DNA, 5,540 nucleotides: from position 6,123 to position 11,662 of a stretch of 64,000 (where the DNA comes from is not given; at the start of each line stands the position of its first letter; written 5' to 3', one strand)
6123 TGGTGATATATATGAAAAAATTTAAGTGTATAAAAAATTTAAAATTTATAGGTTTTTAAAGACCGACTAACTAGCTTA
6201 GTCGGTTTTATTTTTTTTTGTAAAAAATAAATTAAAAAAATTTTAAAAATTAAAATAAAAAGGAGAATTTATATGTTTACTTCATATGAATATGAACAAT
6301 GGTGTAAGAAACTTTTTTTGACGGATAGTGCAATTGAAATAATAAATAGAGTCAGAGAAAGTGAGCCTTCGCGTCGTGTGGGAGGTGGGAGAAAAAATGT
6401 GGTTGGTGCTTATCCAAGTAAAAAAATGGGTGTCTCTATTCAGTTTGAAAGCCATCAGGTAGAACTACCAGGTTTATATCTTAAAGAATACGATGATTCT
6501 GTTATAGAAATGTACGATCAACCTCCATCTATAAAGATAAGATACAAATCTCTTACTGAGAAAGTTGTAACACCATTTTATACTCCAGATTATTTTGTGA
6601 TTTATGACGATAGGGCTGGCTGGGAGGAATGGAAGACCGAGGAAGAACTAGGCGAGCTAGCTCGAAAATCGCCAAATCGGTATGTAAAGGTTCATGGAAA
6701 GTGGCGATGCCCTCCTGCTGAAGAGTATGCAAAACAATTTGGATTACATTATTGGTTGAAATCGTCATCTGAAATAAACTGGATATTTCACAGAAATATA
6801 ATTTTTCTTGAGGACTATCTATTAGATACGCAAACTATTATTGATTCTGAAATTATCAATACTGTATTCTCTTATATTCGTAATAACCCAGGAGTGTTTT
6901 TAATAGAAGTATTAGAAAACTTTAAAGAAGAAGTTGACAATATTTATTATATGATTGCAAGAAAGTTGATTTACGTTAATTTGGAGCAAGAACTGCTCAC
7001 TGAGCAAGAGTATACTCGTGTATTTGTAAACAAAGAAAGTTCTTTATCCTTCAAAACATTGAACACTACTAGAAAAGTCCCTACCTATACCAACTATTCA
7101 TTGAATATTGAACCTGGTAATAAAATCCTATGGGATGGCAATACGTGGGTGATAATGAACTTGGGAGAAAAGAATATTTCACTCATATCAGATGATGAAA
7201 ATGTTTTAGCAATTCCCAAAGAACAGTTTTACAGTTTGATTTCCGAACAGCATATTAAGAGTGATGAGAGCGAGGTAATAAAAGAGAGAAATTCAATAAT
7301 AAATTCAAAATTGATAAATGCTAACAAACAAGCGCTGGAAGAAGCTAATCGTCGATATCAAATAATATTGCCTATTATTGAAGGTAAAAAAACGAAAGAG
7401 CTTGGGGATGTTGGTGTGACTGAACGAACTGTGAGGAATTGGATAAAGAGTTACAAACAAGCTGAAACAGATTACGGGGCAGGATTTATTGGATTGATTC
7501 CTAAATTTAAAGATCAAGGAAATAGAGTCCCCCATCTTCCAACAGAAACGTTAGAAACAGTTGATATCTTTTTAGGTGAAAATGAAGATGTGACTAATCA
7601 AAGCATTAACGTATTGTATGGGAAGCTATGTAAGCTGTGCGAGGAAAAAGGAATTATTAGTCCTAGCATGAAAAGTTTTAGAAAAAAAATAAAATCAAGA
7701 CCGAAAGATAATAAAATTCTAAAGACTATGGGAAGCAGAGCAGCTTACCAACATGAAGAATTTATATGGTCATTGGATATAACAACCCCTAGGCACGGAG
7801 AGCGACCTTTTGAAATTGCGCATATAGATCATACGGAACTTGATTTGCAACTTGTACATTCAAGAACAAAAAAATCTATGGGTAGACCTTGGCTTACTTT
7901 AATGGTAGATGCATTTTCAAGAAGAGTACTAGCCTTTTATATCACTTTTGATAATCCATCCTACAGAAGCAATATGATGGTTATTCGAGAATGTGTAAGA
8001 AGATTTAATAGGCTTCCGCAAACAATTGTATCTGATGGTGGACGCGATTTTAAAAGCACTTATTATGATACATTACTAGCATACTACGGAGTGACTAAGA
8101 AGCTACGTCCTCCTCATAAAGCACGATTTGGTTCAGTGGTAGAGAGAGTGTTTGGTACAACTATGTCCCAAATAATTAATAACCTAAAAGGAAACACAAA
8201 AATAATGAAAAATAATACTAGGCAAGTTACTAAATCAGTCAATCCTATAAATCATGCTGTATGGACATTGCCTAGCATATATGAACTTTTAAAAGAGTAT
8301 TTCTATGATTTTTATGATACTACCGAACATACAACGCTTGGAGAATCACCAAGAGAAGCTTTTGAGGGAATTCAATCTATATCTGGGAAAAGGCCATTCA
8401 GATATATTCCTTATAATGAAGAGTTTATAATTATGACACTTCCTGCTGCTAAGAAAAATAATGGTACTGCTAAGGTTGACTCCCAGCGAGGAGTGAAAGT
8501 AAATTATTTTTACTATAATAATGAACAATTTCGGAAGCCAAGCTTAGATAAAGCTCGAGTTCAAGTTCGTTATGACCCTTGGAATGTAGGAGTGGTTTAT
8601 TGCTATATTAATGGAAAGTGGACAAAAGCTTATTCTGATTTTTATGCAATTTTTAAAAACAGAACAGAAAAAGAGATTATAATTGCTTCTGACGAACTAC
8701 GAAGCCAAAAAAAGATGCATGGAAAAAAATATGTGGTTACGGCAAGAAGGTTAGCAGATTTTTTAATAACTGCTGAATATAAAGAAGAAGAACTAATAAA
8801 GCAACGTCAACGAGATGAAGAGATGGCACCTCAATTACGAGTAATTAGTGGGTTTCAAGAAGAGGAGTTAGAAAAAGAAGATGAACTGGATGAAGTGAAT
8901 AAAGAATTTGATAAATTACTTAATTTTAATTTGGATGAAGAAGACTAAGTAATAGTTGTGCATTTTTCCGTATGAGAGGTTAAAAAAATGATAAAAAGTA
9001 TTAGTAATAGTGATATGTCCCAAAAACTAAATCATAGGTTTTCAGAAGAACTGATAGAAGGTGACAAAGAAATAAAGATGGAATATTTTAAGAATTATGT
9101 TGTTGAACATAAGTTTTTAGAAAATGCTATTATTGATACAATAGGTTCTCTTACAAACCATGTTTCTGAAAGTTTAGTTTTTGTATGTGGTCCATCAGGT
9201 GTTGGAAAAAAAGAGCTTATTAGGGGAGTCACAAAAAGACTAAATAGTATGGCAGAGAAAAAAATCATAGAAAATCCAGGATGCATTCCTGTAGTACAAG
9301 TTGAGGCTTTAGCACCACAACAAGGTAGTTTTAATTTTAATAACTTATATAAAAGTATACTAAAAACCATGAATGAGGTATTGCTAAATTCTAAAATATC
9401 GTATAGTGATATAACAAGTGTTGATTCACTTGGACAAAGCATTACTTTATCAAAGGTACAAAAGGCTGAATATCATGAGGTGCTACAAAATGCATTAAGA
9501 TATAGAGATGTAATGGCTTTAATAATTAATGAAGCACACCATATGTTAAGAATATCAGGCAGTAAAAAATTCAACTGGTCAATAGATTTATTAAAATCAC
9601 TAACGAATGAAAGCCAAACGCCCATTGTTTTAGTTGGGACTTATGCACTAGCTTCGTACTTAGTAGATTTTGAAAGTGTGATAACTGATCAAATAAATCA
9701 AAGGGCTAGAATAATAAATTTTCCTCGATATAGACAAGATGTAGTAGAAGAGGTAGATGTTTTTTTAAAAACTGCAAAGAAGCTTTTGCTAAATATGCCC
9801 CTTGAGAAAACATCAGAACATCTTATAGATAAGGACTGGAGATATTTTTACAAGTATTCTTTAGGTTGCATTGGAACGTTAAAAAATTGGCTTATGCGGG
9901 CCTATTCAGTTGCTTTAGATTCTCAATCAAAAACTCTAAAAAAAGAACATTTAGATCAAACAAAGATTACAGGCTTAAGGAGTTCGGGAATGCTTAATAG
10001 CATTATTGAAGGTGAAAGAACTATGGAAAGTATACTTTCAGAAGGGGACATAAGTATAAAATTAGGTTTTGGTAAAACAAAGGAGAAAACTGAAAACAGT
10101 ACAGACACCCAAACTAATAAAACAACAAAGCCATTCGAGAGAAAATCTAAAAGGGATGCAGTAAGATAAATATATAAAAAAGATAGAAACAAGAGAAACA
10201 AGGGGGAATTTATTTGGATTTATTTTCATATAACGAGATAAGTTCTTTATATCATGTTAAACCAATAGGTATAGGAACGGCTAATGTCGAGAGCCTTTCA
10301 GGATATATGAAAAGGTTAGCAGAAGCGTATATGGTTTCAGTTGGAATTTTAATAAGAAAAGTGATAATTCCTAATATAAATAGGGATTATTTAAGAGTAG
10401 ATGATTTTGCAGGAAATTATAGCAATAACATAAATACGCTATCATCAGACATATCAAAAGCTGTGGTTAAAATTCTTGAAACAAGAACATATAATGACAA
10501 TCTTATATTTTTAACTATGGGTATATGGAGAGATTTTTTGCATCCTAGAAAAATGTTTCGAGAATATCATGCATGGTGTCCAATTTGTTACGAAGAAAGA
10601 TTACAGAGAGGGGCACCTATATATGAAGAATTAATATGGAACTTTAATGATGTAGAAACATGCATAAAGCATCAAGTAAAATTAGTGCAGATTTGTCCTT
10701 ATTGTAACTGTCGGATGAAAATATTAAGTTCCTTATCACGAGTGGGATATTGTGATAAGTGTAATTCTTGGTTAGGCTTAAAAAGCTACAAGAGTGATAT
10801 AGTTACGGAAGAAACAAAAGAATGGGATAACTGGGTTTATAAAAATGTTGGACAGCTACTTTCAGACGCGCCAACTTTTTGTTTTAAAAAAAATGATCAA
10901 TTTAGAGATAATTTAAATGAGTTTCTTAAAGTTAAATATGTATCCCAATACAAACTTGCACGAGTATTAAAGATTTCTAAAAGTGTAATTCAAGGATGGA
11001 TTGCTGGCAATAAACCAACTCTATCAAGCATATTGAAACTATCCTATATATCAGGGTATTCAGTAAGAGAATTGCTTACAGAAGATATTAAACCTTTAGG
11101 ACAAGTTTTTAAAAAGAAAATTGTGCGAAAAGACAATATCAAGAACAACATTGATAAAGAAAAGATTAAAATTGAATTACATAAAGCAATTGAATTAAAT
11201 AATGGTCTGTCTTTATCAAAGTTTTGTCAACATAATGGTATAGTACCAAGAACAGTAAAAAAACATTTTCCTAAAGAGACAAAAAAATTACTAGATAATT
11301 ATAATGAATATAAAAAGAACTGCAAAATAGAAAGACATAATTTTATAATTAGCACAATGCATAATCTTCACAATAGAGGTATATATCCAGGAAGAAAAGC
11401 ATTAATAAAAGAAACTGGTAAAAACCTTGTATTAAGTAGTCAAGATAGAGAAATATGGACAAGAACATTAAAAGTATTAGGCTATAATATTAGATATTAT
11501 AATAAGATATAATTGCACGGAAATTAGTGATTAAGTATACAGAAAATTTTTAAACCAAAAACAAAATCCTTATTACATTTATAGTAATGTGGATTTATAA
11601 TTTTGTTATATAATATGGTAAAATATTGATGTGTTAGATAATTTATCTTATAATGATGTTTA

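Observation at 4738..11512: Tn7-like core with a TnsA-TnsB fusion and two paralogous TniQ/TnsD-like selectors flanking it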

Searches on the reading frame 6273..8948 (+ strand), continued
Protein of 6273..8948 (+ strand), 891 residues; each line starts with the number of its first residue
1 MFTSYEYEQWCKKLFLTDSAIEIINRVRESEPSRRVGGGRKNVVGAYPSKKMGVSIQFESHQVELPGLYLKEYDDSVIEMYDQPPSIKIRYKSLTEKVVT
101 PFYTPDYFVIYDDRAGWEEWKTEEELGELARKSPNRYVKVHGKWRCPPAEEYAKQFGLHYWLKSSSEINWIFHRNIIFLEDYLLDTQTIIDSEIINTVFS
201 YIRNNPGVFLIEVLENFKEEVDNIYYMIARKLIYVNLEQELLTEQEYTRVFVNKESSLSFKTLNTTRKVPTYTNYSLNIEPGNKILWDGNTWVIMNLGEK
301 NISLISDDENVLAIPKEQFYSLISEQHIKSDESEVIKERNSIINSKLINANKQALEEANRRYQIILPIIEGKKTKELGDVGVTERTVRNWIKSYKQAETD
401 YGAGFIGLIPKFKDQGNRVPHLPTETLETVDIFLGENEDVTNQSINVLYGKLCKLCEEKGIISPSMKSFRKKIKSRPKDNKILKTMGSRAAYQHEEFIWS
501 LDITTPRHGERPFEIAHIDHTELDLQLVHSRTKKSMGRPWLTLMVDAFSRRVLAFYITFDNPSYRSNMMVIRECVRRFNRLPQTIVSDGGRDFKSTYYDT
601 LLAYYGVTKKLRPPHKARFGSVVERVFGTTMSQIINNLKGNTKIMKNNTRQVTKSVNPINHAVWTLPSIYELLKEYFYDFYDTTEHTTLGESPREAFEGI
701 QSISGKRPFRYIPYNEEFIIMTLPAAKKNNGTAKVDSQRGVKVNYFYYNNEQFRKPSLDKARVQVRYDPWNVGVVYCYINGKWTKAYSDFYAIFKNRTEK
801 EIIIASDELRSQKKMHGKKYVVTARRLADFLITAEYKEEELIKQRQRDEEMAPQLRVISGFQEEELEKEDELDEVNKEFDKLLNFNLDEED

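Call 84: search_protein_families(library=ncbifam, proteins=[L001:381-1565:+, L001:1534-4509:+, L001:4509-4934:+, L001:4931-5329:+, L001:5332-6405:+, window:6273-8948:+], max_evalue=0.001)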
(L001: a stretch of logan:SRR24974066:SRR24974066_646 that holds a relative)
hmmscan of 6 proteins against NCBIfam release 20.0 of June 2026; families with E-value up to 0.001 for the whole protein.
L001:381-1565:+ (394 aa): 4 families
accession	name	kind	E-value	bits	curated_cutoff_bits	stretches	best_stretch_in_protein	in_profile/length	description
NF041809.1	Avs1a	equivalog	1.8e-94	316.6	420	1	6-392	2-387/387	AVAST type 1 anti-phage system MBL fold metallo-hydrolase Avs1a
NF058524.1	6A-MBL_enzyme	equivalog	1.7e-09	37.3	220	1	6-73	2-78/346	anti-phage 6A-MBL system MBL-fold protein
NF049846.1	blaAHM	exception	3.9e-09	35.8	590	2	254-362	191-291/304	AHM family subclass B3-like metallo-beta-lactamase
TIGR00361.1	ComEC_Rec2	equivalog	8.8e-06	24.1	190.05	1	250-335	556-636/663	DNA internalization-related competence protein ComEC/Rec2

L001:1534-4509:+ (991 aa): 3 families
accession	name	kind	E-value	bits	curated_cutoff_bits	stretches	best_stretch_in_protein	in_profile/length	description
NF041813.1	Avs2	equivalog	2.4e-19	68.8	1000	1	301-710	80-491/1317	AVAST type 2 anti-phage system protein Avs2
NF041810.1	Avs1b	equivalog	1.6e-12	45.4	1500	1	38-194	18-174/1931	AVAST type 1 anti-phage system protease Avs1b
NF033740.0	MarP_fam_protase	equivalog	0.00021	20.4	250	1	13-136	186-296/390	MarP family serine protease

L001:4509-4934:+ (141 aa): 0 families

L001:4931-5329:+ (132 aa): 0 families

L001:5332-6405:+ (357 aa): 27 families (the best 25 are shown)
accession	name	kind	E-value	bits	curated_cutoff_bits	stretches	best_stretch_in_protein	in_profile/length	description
NF050035.1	rSAM_WgK_link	exception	1.4e-13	50.6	650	1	42-134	7-101/367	radical SAM/SPASM peptide maturase WgkB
TIGR03962.1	mycofact_rSAM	equivalog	1.7e-11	43.9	265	2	41-134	9-102/339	mycofactocin radical SAM maturase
TIGR04250.1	SCM_rSAM_ScmE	equivalog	3.1e-11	42.8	400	1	43-147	2-109/358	SynChlorMet cassette radical SAM/SPASM protein ScmE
TIGR04055.1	rSAM_NirJ2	equivalog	3.2e-11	43.4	500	1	49-336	5-303/326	putative heme d1 biosynthesis radical SAM protein NirJ2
TIGR04303.1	GeoRSP_rSAM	equivalog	3.1e-09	36.8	400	1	153-337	127-307/325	GeoRSP system radical SAM/SPASM protein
NF038283.1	viperin_w_prok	equivalog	6.5e-09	35.4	180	1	50-148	8-114/281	viperin family antiviral radical SAM protein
NF001199.0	PRK00164.2-1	equivalog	1.5e-08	34.2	231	1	46-131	14-101/308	GTP 3',8-cyclase MoaA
TIGR04317.1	W_rSAM_matur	equivalog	8.5e-08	31.7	380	1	47-133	7-95/349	tungsten cofactor oxidoreductase radical SAM maturase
TIGR02668.1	moaA_archaeal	equivalog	4.7e-07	29.1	325.25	1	46-131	12-99/303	GTP 3',8-cyclase MoaA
TIGR04085.1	rSAM_more_4Fe4S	domain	7e-07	29.6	27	1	265-340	1-78/93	SPASM domain-containing protein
TIGR04080.1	rSAM_pep_cyc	equivalog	9.8e-07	27.8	500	1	51-152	114-217/440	KxxxW cyclic peptide radical SAM maturase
TIGR04545.1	rSAM_ahbD_hemeb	equivalog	1.1e-06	28.4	500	1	263-336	247-317/339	heme b synthase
NF045646.2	rSAM_Se_TrsS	equivalog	1.2e-06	27.4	490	1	49-132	91-176/441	radical SAM (seleno)protein TrsS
TIGR02666.1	moaA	equivalog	1.4e-06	27.6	284.05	1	46-137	12-111/336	GTP 3',8-cyclase MoaA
TIGR04167.1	rSAM_SeCys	equivalog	1.9e-06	27.3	300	1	44-115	8-80/303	arsenosugar biosynthesis radical SAM (seleno)protein ArsS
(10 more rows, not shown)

window:6273-8948:+ (891 aa): 3 families
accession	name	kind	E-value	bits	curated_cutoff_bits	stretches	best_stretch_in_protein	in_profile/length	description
NF033577.2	transpos_IS481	equivalog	8.5e-09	35.3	224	1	361-635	2-244/284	IS481 family transposase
NF033516.0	transpos_IS3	equivalog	4.8e-08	32.6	160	1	541-636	235-330/369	IS3 family transposase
NF033179.1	TnsA_like_Actin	subfamily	0.00054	19.5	110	0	35-113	19-91/212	TnsA-like heteromeric transposase endonuclease subunit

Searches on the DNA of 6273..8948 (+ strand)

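Call 20: search_rna_families(sources=[L002, L004, L006, L001], threshold=gathering)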
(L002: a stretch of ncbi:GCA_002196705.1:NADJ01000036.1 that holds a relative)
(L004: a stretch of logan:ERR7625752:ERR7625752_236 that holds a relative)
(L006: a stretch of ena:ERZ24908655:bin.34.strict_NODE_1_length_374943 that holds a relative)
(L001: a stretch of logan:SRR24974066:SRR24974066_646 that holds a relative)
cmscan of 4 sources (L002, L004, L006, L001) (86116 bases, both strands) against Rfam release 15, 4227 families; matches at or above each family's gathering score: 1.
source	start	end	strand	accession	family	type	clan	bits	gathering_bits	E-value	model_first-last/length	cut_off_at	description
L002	4286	4637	+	RF00023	tmRNA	Gene;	CL00001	131.8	47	3.6e-51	1-374/374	no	transfer-messenger RNA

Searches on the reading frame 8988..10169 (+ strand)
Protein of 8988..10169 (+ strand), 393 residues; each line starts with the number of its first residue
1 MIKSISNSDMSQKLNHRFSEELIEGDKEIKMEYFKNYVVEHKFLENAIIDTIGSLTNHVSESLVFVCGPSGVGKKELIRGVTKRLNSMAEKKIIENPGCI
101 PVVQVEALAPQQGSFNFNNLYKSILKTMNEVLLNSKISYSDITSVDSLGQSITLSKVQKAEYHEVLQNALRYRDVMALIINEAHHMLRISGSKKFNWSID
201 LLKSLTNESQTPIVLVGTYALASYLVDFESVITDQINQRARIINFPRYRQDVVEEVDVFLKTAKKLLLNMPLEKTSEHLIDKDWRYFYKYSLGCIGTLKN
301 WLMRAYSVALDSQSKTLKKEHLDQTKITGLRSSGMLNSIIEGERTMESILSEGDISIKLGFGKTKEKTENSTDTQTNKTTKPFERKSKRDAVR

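Call 5: search_protein_families(library=pfam, proteins=[window:8988-10169:+], max_evalue=0.01)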
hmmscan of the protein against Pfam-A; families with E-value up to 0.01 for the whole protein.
window:8988-10169:+ (393 aa): 5 families
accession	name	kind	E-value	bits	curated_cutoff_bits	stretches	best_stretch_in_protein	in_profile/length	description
PF05621.17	TniB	-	1.9e-11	44.2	22.4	1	147-225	93-169/189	Bacterial TniB protein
PF13401.12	AAA_22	-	1.9e-10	41.6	27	1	61-224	5-129/130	AAA domain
PF20703.3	nSTAND1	-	0.0023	18.1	27.1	1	52-171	23-149/379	Novel STAND NTPase 1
PF03193.22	RsgA_GTPase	-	0.0024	18.2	30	1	39-85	84-130/174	RsgA GTPase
PF00270.35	DEAD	-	0.0029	17.8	26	1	61-207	14-148/167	DEAD/DEAH box helicase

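Call 84: search_protein_families(library=ncbifam, proteins=[window:8988-10169:+], max_evalue=0.001)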
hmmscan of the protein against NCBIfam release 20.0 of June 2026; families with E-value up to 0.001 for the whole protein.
window:8988-10169:+ (393 aa): 1 family
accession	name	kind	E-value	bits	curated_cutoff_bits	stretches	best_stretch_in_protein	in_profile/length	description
TIGR03420.1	DnaA_homol_Hda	equivalog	0.00093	18.8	194.8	0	32-92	12-69/226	DnaA regulatory inactivator Hda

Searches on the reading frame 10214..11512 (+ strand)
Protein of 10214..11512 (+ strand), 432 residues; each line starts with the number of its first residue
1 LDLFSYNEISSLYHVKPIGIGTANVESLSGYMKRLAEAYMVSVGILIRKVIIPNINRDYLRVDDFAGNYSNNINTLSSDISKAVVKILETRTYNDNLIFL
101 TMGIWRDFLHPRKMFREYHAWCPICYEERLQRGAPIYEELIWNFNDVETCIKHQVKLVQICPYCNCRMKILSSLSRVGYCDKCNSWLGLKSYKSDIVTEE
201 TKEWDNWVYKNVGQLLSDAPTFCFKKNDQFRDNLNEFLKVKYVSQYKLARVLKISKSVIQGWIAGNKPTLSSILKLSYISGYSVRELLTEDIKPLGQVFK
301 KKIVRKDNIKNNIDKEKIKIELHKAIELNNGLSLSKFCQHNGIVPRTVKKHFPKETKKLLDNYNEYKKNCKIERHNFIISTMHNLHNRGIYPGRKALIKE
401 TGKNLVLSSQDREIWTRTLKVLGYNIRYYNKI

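Call 5: search_protein_families(library=pfam, proteins=[window:10214-11512:+], max_evalue=0.01)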
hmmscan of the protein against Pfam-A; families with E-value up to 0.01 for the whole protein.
window:10214-11512:+ (432 aa): 3 families
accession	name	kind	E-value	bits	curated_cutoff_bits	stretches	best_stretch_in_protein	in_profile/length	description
PF06527.16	TniQ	-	1.7e-14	55.1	27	1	17-157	1-142/142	TniQ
PF01381.28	HTH_3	-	0.00058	20.3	23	1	243-277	10-45/55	Helix-turn-helix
PF13443.12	HTH_26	-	0.0028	18.3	22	0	233-288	1-58/63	Cro/C1-type HTH DNA-binding domain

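Call 56: search_solved_structures(query=window:10214-11512:+, max_evalue=0.01, show_alignments=1)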
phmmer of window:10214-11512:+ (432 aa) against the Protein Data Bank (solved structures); distinct sequences matched with E-value up to 0.01: 2.
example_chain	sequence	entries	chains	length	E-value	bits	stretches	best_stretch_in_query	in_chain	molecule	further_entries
8v32_J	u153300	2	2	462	7e-54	186.6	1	10-393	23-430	TnsD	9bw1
8fcu_P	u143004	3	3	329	4.7e-37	131.2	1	9-190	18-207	TniQ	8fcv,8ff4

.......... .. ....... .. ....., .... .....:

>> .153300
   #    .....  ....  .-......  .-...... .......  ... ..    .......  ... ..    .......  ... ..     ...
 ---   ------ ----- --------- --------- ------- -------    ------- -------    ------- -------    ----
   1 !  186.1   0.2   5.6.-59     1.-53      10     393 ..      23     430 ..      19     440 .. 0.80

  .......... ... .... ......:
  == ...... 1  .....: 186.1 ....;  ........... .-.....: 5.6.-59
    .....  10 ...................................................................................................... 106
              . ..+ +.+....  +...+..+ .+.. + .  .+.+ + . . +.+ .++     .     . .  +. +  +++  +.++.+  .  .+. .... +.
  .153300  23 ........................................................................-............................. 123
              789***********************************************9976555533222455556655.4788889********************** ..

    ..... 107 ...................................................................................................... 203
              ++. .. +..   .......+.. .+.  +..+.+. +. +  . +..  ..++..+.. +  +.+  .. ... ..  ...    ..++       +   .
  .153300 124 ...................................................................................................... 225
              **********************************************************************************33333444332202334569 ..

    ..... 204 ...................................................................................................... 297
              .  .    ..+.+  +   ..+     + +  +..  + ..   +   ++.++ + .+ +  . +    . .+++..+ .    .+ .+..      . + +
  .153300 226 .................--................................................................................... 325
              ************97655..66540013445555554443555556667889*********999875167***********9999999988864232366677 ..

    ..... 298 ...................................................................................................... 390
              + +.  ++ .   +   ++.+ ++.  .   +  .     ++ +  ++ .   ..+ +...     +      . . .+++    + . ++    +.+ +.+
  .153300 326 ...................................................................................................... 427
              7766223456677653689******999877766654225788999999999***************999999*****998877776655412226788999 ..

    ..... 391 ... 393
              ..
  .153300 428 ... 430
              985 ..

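Call 73: list_cluster_members(proteins=[P0125, window:10214-11512:+, window:8988-10169:+])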
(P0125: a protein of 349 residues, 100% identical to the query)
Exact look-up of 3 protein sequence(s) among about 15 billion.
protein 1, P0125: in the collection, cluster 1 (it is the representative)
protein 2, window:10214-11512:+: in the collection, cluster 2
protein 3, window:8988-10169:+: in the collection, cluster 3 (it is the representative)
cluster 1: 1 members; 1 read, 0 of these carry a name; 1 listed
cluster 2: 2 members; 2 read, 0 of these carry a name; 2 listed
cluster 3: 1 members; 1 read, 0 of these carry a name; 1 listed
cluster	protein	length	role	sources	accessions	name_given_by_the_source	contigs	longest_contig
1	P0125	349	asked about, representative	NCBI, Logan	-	-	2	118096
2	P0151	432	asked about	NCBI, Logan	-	-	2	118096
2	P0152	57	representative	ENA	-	-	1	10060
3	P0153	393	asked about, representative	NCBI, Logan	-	-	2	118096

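Call 84: search_protein_families(library=ncbifam, proteins=[window:10214-11512:+], max_evalue=0.001)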
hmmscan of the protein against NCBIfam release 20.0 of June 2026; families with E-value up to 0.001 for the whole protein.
window:10214-11512:+ (432 aa): 0 families
